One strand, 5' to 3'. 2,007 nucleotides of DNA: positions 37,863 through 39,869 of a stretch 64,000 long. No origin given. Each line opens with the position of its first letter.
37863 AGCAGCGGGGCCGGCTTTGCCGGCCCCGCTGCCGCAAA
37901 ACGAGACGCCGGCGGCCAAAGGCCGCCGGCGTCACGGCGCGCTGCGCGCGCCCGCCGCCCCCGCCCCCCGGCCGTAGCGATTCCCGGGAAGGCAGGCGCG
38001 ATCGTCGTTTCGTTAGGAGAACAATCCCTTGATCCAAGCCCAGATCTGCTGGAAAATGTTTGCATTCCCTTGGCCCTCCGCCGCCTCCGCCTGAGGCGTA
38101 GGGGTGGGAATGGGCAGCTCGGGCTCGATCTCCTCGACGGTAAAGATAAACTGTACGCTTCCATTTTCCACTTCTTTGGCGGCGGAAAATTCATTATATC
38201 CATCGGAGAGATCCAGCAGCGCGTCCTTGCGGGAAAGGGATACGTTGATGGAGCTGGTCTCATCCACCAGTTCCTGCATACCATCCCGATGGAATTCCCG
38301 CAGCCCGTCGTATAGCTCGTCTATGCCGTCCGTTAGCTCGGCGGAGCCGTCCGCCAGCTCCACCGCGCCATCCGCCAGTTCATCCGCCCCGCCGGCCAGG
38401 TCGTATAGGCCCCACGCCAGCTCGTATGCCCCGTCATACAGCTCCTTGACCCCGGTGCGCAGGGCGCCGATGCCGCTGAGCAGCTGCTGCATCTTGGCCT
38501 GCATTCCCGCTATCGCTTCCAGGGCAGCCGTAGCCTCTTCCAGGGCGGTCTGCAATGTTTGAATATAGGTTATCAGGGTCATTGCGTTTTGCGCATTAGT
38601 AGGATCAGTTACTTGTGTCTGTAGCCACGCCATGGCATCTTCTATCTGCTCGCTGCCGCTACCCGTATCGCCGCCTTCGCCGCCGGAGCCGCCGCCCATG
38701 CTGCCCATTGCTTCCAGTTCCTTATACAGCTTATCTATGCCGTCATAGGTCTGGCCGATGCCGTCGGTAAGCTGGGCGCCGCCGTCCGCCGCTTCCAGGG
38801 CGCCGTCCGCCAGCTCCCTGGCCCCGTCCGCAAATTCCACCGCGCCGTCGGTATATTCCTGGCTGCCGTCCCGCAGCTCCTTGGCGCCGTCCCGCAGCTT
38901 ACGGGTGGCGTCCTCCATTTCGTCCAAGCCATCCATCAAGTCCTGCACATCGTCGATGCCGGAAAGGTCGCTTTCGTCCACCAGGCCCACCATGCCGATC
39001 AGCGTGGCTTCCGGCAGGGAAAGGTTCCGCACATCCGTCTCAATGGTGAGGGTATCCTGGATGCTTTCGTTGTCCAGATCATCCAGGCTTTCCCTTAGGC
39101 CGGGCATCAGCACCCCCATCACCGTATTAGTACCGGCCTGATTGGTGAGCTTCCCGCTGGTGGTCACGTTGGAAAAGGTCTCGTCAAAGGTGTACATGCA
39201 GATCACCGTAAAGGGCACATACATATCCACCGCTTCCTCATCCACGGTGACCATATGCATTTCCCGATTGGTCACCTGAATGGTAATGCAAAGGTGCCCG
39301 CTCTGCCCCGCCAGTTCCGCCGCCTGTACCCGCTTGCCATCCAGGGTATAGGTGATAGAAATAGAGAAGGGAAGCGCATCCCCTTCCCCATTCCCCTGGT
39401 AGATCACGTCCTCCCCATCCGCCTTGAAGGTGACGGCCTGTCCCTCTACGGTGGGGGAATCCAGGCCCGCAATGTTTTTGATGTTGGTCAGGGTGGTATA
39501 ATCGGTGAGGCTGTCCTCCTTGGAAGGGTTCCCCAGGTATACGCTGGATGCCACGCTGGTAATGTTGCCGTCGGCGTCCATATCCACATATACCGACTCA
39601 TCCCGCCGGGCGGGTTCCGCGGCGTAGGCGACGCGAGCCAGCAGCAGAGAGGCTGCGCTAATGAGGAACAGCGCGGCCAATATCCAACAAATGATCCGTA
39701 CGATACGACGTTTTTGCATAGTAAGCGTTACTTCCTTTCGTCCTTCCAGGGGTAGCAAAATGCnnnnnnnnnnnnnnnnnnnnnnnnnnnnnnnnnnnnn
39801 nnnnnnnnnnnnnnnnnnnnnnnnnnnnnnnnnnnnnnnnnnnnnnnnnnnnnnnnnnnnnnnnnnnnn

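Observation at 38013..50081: cdaA-cdaR heads a 12-kb, nine-gene same-strand array that has no glmM and runs into an uncharacterised envelope gene set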

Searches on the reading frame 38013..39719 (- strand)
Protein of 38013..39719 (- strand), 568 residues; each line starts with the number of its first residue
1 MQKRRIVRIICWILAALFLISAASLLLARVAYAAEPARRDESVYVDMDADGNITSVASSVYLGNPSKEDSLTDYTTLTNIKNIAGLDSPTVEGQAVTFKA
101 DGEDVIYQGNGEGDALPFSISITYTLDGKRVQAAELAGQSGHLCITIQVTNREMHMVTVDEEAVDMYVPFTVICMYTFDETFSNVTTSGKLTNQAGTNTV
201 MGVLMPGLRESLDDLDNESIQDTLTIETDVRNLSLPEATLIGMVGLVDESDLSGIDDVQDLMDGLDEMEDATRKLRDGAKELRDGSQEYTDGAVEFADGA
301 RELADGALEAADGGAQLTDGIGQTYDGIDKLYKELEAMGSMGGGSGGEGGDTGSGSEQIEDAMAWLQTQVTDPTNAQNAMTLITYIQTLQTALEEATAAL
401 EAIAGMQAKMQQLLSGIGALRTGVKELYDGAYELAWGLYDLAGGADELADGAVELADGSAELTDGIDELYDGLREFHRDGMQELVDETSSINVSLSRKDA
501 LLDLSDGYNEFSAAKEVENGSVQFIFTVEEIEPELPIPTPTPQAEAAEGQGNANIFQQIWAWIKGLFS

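Call 4: search_protein_families(library=pfam, proteins=[window:38013-39719:-], max_evalue=0.01)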
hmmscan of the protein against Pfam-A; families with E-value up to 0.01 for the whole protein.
window:38013-39719:- (568 aa): 0 families

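Call 5: search_protein_families(library=ncbifam, proteins=[window:38013-39719:-], max_evalue=0.01)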
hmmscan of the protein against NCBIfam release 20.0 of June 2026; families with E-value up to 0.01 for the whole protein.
window:38013-39719:- (568 aa): 2 families
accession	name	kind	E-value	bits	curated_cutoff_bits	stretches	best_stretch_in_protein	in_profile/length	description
TIGR03057.1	xxxLxxG_by_4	repeat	8.4e-23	79.5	18.6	4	446-472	2-28/28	X-X-X-Leu-X-X-Gly heptad repeat protein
TIGR00833.1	actII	subfamily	0.0011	17.4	874.7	1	372-437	585-650/910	MMPL family RND transporter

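Call 32: search_solved_structures(query=window:38013-39719:-, max_evalue=1)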
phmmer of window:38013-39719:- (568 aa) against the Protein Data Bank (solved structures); distinct sequences matched with E-value up to 1: 11.
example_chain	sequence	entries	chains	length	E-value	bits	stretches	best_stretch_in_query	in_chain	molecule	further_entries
8qae_A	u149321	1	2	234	0.0028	19.9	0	411-476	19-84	sc-apCC-6-SLLA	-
9hy4_A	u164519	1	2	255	0.031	16.5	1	327-386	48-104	H-2 class I histocompatibility antigen, D-B alpha chain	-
8uqb_A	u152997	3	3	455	0.1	14.8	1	324-361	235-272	E3 ubiquitin-protein ligase RNF168,Ubiquitin-conjugating enzyme E2 D3,Histone H2B type 2-E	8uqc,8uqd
8avc_B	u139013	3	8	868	0.44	12.7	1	322-368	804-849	Leptin receptor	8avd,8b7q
7bat_A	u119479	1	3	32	0.48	12.6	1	418-444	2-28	CC-Type2-(GgIaId)4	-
7baw_A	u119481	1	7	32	0.48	12.5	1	418-444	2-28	CC-Type2-(GgIaId)4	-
7bim_A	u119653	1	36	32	0.49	12.5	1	418-444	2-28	Nonameric de novo coiled coil CC-Type2-(GgLaId)4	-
7srk_A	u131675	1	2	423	0.6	12.2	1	333-400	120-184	RPA-related protein RADX peptide,Beta-2-microglobulin,MHC class I antigen chimera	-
7kzm_A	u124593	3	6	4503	0.66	12.1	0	340-420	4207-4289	Heavy chain alpha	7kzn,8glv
2xu6_A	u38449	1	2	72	0.88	11.7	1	211-270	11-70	MDV1 COILED COIL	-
5oym_H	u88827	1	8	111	0.98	11.5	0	337-413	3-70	PC4 and SFRS1-interacting protein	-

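Call 47: find_homologous_proteins(query=window:38013-39719:-, max_evalue=0.001)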
Query window:38013-39719:- (568 aa): 1020 proteins with E <= 0.001 among 8000 candidates; the best 120 are listed.
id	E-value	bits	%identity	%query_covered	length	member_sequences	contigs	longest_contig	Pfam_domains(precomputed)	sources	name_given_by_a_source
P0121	0.0e+0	1205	98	100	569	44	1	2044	-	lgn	-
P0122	0.0e+0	1173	95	100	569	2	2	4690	-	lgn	-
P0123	0.0e+0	1168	95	100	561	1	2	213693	-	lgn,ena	-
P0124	0.0e+0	1167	95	100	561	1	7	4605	-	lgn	-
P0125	0.0e+0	1167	95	100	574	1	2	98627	-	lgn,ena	-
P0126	0.0e+0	1167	95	100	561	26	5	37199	-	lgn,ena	-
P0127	0.0e+0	1167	95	100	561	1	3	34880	-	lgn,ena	-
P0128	0.0e+0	1166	94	100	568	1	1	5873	-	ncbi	-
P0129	0.0e+0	1166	94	100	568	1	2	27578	-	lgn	-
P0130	0.0e+0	1165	95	100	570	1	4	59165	-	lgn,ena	-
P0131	0.0e+0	1163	95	100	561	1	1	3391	-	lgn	-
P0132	0.0e+0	1160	95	100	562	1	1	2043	-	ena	-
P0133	0.0e+0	1159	94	100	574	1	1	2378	-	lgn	-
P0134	0.0e+0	1158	95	100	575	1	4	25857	-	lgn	-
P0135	0.0e+0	1155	94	100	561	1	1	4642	-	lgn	-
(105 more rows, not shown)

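Call 54: find_homologous_proteins(query=A2, max_evalue=0.001)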
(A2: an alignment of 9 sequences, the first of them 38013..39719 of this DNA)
Query A2 (9 sequences) (568 aa, profile of the alignment): 1061 proteins with E <= 0.001 among 8000 candidates; the best 120 are listed.
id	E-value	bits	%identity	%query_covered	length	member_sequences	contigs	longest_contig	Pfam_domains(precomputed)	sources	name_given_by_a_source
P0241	7.3e-281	952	34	99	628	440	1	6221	PF06008.20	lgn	-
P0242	5.5e-259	879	35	99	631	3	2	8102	-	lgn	-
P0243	2.8e-258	877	34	99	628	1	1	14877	-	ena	-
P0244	6.0e-258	876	36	99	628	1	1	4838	-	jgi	jgi:putative membrane protein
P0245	8.3e-258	875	37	94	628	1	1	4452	-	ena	-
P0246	1.1e-257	875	34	99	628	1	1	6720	-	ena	-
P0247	1.1e-257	875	36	99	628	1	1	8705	-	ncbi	-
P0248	1.4e-257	875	36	99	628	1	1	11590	-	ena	-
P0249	1.7e-257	874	36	99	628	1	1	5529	-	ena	-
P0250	1.7e-257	874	36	99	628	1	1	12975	-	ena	-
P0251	1.9e-257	874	34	99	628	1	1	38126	-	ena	-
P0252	2.0e-257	874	35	99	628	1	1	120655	-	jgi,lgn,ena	jgi:putative membrane protein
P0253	2.3e-257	874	36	99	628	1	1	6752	-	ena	-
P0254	3.7e-257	873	36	99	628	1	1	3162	-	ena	-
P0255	3.7e-257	873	35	99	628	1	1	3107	-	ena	-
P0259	6.1e-243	826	36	99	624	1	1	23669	PF28544.1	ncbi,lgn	-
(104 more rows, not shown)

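Call 60: predict_structure(alignment_id=A3)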
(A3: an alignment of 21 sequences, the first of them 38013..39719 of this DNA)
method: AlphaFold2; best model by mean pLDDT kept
length: 568 residues; sequences in the alignment: 21
mean_pLDDT: 67.3   pTM: 0.46
mean pLDDT of the five models: 67.3, 62.9, 61.8, 57.0, 48.7
residues with pLDDT >= 90: 13; 70-90: 277; 50-70: 184; < 50: 94
segments of 3 or more residues with pLDDT < 50: 247-262, 341-358, 395-402, 476-495, 535-554, 566-568
pLDDT, mean of each block of 10 residues (from residue 1): 69 79 61 63 82 85 82 87 78 87 86 81 90 85 90 81 80 73 76 65 72 60 84 73 54 44 50 60 70 76 78 74 71 65 36 43 58 59 55 47 54 67 72 75 78 73 64 48 35 52 68 74 76 50 31 50 56
secondary structure, 60 per line:
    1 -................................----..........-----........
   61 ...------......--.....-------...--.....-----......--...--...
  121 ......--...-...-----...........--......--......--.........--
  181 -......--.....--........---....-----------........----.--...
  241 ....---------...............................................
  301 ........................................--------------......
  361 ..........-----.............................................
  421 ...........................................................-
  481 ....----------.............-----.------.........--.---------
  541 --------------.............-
elements in order: H2-33 E38-47 E53-63 E70-75 E78-82 E90-92 E95-99 E105-110 E118-126 E129-131 E141-151 E154-159 E162-167 E170-178 E182-187 E190-194 E197-204 H208-211 E223-230 E238-244 H254-340 H355-370 H376-479 H481-484 H495-507 E520-528 H555-567

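Call 62: fold_search(model_id=the predicted structure, library=pdb)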
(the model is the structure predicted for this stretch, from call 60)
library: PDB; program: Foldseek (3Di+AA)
matches with E <= 10: 937; with E <= 0.001: 21
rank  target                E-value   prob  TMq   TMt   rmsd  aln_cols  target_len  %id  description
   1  5nzu_MODEL_1_D        6.8e-07  1.00  0.20  0.25   6.6       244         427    8  The structure of the COPI coat linkage II (released 2017-06-28)
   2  4o8q_A                1.2e-06  1.00  0.19  0.36   7.5       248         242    6  Crystal structure of bovine MHD domain of the COPI delta subunit at 2.15 A resolution (released 2015-01-07)
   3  7ofp_B                2.5e-06  1.00  0.22  0.42   7.2       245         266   11  Apo Structure of Mu2 Adaptin Subunit (Ap50) Of AP2 Clathrin Adaptor (released 2022-06-01)
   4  4o8q_B                2.7e-06  1.00  0.20  0.38   7.0       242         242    7  Crystal structure of bovine MHD domain of the COPI delta subunit at 2.15 A resolution (released 2015-01-07)
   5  7rw8_M                3.2e-06  1.00  0.22  0.30   6.3       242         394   11  AP2 bound to heparin in the closed conformation (released 2022-03-30)
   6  5wrk_A                4.2e-06  1.00  0.22  0.45   5.8       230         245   10  Mu2 subunit of the clathrin adaptor complex AP2 in complex with IRS-1 Y608 peptide (released 2017-12-06)
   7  9uuk_A                4.2e-06  1.00  0.22  0.45   6.1       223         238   12  Crystal structure of the mu2 subunit of the clathrin-adaptor protein 2 (AP2) bound to HPV16 E7(residues 22-32; S31E an (released 2025-09-10)
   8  7oiq_BBB              4.6e-06  1.00  0.24  0.46   5.4       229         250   10  Crystal structure of AP2 Mu2 in complex with FCHO2 WxxPhi motif (C2 crystal form) (released 2022-06-01)
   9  5fjw_A                5.5e-06  1.00  0.21  0.38   7.0       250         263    9  Yeast delta-COP-I mu-homology domain complexed with Dsl1 WxWx(MSE) peptide (released 2015-11-11)
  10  2pr9_A                8.0e-06  1.00  0.22  0.43   6.9       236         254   10  Mu2 adaptin subunit (AP50) of AP2 adaptor (second domain), complexed with GABAA receptor-gamma2 subunit-derived intern (released 2008-03-18)
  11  3h85_A                1.0e-05  1.00  0.23  0.45   5.7       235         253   10  Molecular basis for the association of PIPKI gamma-p90 with the clathrin adaptor AP-2 (released 2009-11-24)
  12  9uuj_A                1.6e-05  1.00  0.23  0.45   5.5       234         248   10  Crystal structure of the mu2 subunit of the clathrin-adaptor protein 2 (AP2) bound to HPV16 E7(residues 22-39) (released 2025-09-10)
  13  5fk0_A                2.5e-05  1.00  0.18  0.33   8.9       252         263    9  Yeast delta-COP-I mu-homology domain (released 2015-11-11)
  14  4mdr_A                2.7e-05  1.00  0.21  0.41   8.3       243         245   12  Crystal structure of adaptor protein complex 4 (AP-4) mu4 subunit C-terminal domain D190A mutant, in complex with a so (released 2014-03-12)
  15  5fjx_A                6.4e-05  1.00  0.21  0.38   7.2       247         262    9  Yeast delta-COP-I mu-homology domain complexed with Gcs1 WxxF peptide (released 2015-11-11)
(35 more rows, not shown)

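Call 63: find_encoding_contigs(protein=P0259, flank=10000, max_places=1)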
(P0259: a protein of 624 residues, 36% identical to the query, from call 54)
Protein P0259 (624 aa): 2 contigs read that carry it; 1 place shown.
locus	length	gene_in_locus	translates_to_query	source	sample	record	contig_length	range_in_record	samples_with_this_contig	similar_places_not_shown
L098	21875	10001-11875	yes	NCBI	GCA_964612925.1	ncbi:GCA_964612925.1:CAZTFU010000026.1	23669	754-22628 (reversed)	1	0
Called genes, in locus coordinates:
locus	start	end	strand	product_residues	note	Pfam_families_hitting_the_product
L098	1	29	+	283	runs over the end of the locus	-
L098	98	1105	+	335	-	PF01595:CNNM, PF00571:CBS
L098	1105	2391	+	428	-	PF01595:CNNM, PF00571:CBS (weak), PF03471:CorC_HlyC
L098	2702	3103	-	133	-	PF13240:Zn_Ribbon_1 (faint), PF05154:TM2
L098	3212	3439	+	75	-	PF01381:HTH_3, PF12844:HTH_19, PF13443:HTH_26 (weak), PF13560:HTH_31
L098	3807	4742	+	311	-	-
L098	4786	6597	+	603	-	PF01011:PQQ (weak), PF13360:PQQ_2 (weak), PF13570:Beta-prop_ACSF4 (weak)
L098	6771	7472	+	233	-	PF02463:SMC_N (faint), PF00005:ABC_tran, PF13604:AAA_30 (faint), PF13304:AAA_21 (faint)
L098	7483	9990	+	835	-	PF02687:FtsX, PF12704:MacB_PCD (weak), PF02687:FtsX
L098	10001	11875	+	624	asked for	PF28544:Helical_needle (faint)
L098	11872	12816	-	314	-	-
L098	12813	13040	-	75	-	PF13443:HTH_26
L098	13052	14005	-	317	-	-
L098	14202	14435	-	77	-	-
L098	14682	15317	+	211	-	PF01381:HTH_3, PF13560:HTH_31, PF00717:Peptidase_S24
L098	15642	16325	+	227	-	PF00027:cNMP_binding, PF13545:HTH_Crp_2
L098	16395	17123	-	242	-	PF12844:HTH_19, PF13443:HTH_26, PF13560:HTH_31, PF01381:HTH_3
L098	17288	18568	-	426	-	PF02403:Seryl_tRNA_N, PF00587:tRNA-synt_2b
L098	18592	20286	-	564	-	PF03485:Arg_tRNA_synt_N, PF00750:tRNA-synt_1d, PF05746:DALR_1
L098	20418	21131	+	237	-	PF04203:Sortase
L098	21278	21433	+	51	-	-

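Call 64: find_encoding_contigs(protein=P0252, flank=10000, max_places=1)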
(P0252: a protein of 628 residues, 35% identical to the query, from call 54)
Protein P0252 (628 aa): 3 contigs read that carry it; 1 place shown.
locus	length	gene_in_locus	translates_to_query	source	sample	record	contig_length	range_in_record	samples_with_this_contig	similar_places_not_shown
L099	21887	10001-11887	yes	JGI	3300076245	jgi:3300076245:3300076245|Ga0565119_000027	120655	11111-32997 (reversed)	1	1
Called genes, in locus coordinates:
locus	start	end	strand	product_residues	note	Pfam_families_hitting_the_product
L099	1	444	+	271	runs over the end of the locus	PF03180:Lipoprotein_9, PF12974:Phosphonate-bd (faint)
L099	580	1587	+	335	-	PF01595:CNNM, PF00571:CBS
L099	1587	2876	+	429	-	PF01595:CNNM, PF00571:CBS (weak), PF03471:CorC_HlyC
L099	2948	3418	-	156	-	PF05154:TM2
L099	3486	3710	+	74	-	PF01381:HTH_3, PF12844:HTH_19, PF13443:HTH_26, PF13560:HTH_31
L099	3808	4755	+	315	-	-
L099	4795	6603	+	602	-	PF01011:PQQ (faint), PF13570:Beta-prop_ACSF4 (weak), PF13360:PQQ_2 (weak)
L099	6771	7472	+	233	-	PF02463:SMC_N (faint), PF00005:ABC_tran, PF13604:AAA_30 (faint), PF13304:AAA_21 (faint)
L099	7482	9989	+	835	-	PF02687:FtsX, PF12704:MacB_PCD (weak), PF02687:FtsX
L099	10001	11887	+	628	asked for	-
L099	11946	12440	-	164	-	PF00583:Acetyltransf_1, PF13673:Acetyltransf_10 (weak), PF13508:Acetyltransf_7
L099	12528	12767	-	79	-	-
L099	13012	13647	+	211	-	PF01381:HTH_3, PF12844:HTH_19 (weak), PF13560:HTH_31, PF00717:Peptidase_S24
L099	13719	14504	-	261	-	PF13560:HTH_31, PF01381:HTH_3, PF07022:Phage_CI_repr (weak), PF12844:HTH_19 (weak), PF13443:HTH_26, PF13518:HTH_28 (faint)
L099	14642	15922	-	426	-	PF02403:Seryl_tRNA_N, PF00587:tRNA-synt_2b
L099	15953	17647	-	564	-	PF03485:Arg_tRNA_synt_N, PF00750:tRNA-synt_1d, PF05746:DALR_1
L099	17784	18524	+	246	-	PF04203:Sortase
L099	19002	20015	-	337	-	PF01263:Aldose_epim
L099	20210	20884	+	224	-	PF00072:Response_reg, PF00486:Trans_reg_C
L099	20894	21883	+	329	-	PF02518:HATPase_c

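Call 70: search_protein_families(library=pfam, proteins=[window:38013-39719:-, P0259], max_evalue=5)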
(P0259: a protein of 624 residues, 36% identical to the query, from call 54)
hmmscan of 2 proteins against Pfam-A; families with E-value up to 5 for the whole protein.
window:38013-39719:- (568 aa): 6 families
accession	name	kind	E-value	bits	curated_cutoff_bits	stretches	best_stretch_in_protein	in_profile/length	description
PF07361.16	Cytochrom_B562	-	0.12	13.5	30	1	359-425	2-69/102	Cytochrome b562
PF10046.14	BLOC1_2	-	0.13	13.1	33.4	1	386-434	36-84/96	Biogenesis of lysosome-related organelles complex-1 subunit 2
PF06156.18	YabA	-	0.18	12.8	30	0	257-334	2-79/103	Initiation control protein YabA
PF15602.11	Imm71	-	0.31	11.5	27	1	251-282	53-84/158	Immunity protein 71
PF00435.27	Spectrin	-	0.42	11.6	29.9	1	358-412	16-69/105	Spectrin repeat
PF17279.8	DUF5344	-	0.75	10.8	27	1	358-410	17-69/87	Family of unknown function (DUF5344)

P0259 (624 aa): 20 families
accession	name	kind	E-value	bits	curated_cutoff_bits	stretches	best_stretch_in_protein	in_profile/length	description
PF13012.11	MitMem_reg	-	0.0033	17.7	26.6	1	303-396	6-98/113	Maintenance of mitochondrial structure and function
PF04136.21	COG3_N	-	0.0076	16.6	27.9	1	436-520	3-86/147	Conserved oligomeric Golgi complex subunit 3, N-terminal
PF05478.16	Prominin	-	0.0087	14.6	34.3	1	245-348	311-411/799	Prominin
PF09548.15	Spore_III_AB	-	0.015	15.7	32.5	1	356-414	69-120/170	Stage III sporulation protein AB (spore_III_AB)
PF21773.2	ODAD1_CC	-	0.035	13.6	27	1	249-351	166-272/287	ODAD1 central coiled coil region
PF07889.17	DUF1664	-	0.044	14.3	34.6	1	305-366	55-115/124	Protein of unknown function (DUF1664)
PF11887.13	Mce4_CUP1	-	0.055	13.5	32.6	1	452-588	76-215/222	Cholesterol uptake porter CUP1 of Mce4, putative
PF13949.11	ALIX_LYPXL_bnd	-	0.057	13.1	30.8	1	335-479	98-233/295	ALIX V-shaped domain binding to HIV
PF10392.15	COG5_N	-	0.06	14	31.2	0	391-492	18-120/132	Conserved oligomeric Golgi complex subunit 5, N-terminal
PF13514.12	AAA_27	-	0.097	12.7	22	1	276-348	127-198/206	AAA domain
PF02630.20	SCO1-SenC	-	0.11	12.9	22.8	1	330-400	56-115/134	SCO1/SenC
PF06825.17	HSBP1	-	0.13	12.6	28.6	0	328-350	18-40/51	Heat shock factor binding protein 1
PF03915.18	AIP3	-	0.2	11.2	31.6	1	277-351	144-218/406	Actin interacting protein 3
PF23353.1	BBS2_hp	-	0.26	11.8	27.7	0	243-289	39-85/98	BBS2 hairpin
PF09969.14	DUF2203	-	0.59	11.3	24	0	436-483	5-54/122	Uncharacterized conserved protein (DUF2203)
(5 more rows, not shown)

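Call 71: search_protein_families(library=padloc, proteins=[window:38013-39719:-], max_evalue=0.001)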
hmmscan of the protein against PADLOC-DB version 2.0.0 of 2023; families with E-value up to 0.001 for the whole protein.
window:38013-39719:- (568 aa): 0 families
